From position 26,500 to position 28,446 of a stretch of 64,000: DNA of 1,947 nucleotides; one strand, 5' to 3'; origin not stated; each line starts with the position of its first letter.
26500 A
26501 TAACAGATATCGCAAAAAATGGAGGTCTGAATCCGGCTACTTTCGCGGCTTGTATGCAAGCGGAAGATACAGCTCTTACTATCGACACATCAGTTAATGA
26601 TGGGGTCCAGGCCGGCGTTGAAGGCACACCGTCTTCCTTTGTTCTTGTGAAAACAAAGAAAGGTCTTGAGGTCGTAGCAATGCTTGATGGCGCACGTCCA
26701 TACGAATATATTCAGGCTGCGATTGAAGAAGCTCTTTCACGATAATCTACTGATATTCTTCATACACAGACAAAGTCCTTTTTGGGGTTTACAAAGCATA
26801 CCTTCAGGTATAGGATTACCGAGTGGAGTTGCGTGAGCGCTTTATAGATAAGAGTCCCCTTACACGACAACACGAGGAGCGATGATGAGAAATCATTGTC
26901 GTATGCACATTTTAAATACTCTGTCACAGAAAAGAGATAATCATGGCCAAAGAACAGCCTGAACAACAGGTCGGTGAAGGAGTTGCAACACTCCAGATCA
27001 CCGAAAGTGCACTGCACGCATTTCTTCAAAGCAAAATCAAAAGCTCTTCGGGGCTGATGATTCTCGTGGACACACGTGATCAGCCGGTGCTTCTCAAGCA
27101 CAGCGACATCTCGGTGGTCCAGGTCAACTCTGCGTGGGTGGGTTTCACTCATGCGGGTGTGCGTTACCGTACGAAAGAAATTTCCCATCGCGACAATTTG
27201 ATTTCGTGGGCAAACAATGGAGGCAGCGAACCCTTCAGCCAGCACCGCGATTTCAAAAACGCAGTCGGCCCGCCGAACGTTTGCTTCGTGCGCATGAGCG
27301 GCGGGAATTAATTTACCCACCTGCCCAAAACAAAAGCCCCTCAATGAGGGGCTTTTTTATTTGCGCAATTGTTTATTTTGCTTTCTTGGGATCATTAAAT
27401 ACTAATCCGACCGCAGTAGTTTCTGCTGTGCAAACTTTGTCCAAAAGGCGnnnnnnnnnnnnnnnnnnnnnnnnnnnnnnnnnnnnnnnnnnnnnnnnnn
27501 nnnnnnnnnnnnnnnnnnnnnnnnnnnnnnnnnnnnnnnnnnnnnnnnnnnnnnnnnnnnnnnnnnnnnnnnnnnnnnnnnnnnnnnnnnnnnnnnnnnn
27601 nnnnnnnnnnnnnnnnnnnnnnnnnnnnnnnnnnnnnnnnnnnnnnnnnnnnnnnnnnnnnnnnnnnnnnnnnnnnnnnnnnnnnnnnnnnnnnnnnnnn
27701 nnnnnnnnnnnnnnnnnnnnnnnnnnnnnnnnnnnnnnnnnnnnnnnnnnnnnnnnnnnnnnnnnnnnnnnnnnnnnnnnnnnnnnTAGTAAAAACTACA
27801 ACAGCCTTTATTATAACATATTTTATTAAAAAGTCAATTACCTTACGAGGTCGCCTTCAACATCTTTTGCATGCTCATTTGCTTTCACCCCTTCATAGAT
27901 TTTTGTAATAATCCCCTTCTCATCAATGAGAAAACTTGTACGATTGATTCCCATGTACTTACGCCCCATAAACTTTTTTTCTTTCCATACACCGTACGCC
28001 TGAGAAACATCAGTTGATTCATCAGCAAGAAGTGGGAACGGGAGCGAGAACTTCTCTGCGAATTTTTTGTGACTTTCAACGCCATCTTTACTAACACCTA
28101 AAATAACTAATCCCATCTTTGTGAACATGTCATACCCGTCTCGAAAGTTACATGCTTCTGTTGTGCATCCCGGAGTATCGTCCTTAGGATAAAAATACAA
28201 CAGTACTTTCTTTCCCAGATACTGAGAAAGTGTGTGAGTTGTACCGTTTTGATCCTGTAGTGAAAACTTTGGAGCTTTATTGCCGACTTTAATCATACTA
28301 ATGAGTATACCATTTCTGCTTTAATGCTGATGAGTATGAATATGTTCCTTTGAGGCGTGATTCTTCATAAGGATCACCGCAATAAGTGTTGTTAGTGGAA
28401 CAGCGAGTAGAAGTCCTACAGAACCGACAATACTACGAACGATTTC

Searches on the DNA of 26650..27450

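Call 54: search_rna_families(source=window, start=26650, end=27450, threshold=evalue, max_evalue=1)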
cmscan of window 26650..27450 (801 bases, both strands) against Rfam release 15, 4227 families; matches with E-value up to 1: 11.
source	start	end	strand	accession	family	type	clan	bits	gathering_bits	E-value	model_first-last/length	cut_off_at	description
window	27327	27384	-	RF01859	Phe_leader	Cis-reg; leader;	-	33.1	55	0.0016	1-125/125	no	Phenylalanine leader peptide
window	27327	27402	+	RF02900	AaHKsRNA82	Gene; sRNA;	-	26.6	51.4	0.097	1-81/81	no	Aggregatibacter sRNA 82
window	27305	27361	+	RF01859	Phe_leader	Cis-reg; leader;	-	25.9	55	0.059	1-125/125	no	Phenylalanine leader peptide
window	27263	27369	+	RF02502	Atu_C8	Gene; sRNA;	-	25.3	50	0.013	1-122/122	no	Rhizobiales sRNA Atu_C8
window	27333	27386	-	RF02844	RefA9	Gene; antisense;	-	25.2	49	0.18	1-64/64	no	Enterococcus sRNA A9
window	27273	27354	+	RF02236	asX2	Gene; sRNA;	-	21.8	70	0.093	1-87/87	no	Xanthomonas sRNA asX2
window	27293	27359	+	RF00512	Leu_leader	Cis-reg; leader;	-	20.1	50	0.16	1-148/148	no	Leucine operon leader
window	27334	27425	-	RF02236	asX2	Gene; sRNA;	-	19.8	70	0.27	1-87/87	no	Xanthomonas sRNA asX2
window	27307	27369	+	RF02606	AbsR28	Gene; sRNA;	-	15.4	50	0.95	1-180/180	no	Acinetobacter sRNA 28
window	27265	27360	+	RF02837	anti-hemB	Gene; sRNA;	-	15.3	49.5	0.93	1-81/81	no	Burkholderia RNA 7 (anti-hemB)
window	27333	27365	-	RF02503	Atu_C9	Gene; sRNA;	-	15.1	40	0.13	153-192/192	no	Rhizobiales sRNA Atu_C9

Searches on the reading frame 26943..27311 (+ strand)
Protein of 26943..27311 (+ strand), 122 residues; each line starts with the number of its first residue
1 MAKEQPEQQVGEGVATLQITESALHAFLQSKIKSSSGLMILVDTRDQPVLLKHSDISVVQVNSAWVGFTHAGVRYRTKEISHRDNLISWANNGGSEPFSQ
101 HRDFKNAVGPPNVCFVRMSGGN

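Call 93: search_protein_families(library=pfam, proteins=[window:26943-27311:+], max_evalue=0.1)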
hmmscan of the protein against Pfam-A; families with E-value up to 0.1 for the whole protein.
window:26943-27311:+ (122 aa): 0 families

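Call 95: find_homologous_proteins(query=window:26943-27311:+, max_evalue=0.001)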
Query window:26943-27311:+ (122 aa): 8 proteins with E <= 0.001 among 8 candidates.
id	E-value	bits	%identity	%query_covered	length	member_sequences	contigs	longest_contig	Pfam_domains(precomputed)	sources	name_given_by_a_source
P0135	2.5e-51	190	72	100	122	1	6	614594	-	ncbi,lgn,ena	-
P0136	2.5e-51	190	73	100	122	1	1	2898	-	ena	-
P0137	1.2e-49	185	99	69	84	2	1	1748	-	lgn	-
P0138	1.8e-49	185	73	100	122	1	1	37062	-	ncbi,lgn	-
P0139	9.0e-48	179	69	100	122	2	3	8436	-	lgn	-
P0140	4.5e-46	174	70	100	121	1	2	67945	-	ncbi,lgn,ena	-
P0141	2.3e-45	171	67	100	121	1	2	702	-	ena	-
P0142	7.7e-43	163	64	100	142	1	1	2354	-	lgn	-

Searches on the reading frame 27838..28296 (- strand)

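Call 51: search_protein_families(library=pfam, proteins=[window:27838-28296:-], max_evalue=0.00001)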
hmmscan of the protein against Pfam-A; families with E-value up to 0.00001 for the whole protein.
window:27838-28296:- (152 aa): 2 families
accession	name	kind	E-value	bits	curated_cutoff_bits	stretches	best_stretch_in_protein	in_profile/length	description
PF00578.27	AhpC-TSA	-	1.5e-43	148.1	26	1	4-132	1-123/124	AhpC/TSA family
PF08534.16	Redoxin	-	7e-26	91.2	26.6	1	3-147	1-145/148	Redoxin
